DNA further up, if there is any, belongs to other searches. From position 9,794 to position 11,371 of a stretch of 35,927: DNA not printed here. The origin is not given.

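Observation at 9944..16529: Candidate secreted oxidative (keto-glycoside) cleavage module inside a glycan locus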

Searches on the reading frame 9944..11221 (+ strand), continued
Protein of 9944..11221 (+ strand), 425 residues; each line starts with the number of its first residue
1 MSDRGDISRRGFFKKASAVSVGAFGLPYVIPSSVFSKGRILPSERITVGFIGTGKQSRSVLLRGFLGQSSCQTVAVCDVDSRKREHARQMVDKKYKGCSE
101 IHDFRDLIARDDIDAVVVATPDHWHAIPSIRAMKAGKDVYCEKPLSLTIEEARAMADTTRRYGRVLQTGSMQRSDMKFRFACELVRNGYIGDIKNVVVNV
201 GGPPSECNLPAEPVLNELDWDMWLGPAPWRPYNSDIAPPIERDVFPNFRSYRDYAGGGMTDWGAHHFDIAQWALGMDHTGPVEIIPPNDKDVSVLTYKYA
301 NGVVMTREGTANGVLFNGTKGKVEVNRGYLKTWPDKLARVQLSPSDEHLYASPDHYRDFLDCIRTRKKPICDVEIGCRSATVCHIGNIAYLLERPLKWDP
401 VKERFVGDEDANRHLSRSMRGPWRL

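Call 80: fold_search(model_id=the predicted structure, library=pdb)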
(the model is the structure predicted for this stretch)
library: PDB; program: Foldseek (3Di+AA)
matches with E <= 10: 1808; with E <= 0.001: 384
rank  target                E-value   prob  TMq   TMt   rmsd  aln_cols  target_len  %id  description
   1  8tdf_A                9.5e-22  1.00  0.66  0.63   5.0       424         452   24  Structure of Alistipes sp. Glucoside-3-dehydrogenase AL3 (released 2024-06-12)
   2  8tdh_A                2.8e-20  1.00  0.65  0.62   5.4       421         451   24  Structure of trehalose bound Alistipes sp. Glucoside-3-dehydrogenase AL3 (released 2024-06-19)
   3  9m3d_A                6.5e-19  1.00  0.58  0.68   8.5       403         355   19  Crystal structure of the DgpA1 protein from W974-1 substrate free form (released 2026-03-04)
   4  9m3d_E                9.8e-19  1.00  0.57  0.69   8.0       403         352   19  Crystal structure of the DgpA1 protein from W974-1 substrate free form (released 2026-03-04)
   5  1ofg_A                2.7e-18  1.00  0.58  0.64  13.7       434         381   18  GLUCOSE-FRUCTOSE OXIDOREDUCTASE (released 1997-04-21)
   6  9m3d_C                3.4e-18  1.00  0.58  0.68   7.9       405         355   19  Crystal structure of the DgpA1 protein from W974-1 substrate free form (released 2026-03-04)
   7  3db2_C                6.8e-18  1.00  0.56  0.68   6.6       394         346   17  Crystal structure of a putative nadph-dependent oxidoreductase (dhaf_2064) from desulfitobacterium hafniense dcb-2 at  (released 2008-06-24)
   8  9m3d_B                8.0e-18  1.00  0.59  0.70   7.3       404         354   18  Crystal structure of the DgpA1 protein from W974-1 substrate free form (released 2026-03-04)
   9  9m3d_F                1.3e-17  1.00  0.58  0.68   7.9       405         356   19  Crystal structure of the DgpA1 protein from W974-1 substrate free form (released 2026-03-04)
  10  6z3b_A                1.9e-17  1.00  0.52  0.59   9.9       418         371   17  Low resolution structure of RgNanOx (released 2020-07-22)
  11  3e18_A                2.0e-17  1.00  0.56  0.67   9.8       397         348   19  CRYSTAL STRUCTURE OF NAD-BINDING PROTEIN FROM Listeria innocua (released 2008-08-12)
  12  6z3b_B                2.2e-17  1.00  0.55  0.64   9.8       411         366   18  Low resolution structure of RgNanOx (released 2020-07-22)
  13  6o15_A                2.6e-17  1.00  0.54  0.64   7.6       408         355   17  Crystal structure of a putative oxidoreductase YjhC from Escherichia coli in complex with NAD(H) (released 2019-11-27)
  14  1evj_B                4.1e-17  1.00  0.57  0.71   7.5       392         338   19  CRYSTAL STRUCTURE OF GLUCOSE-FRUCTOSE OXIDOREDUCTASE (GFOR) DELTA1-22 S64D (released 2000-12-04)
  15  1h6d_C                5.2e-17  1.00  0.57  0.63  14.5       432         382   18  Oxidized Precursor Form of Glucose-Fructose Oxidoreductase from Zymomonas mobilis complexed with glycerol (released 2001-11-28)
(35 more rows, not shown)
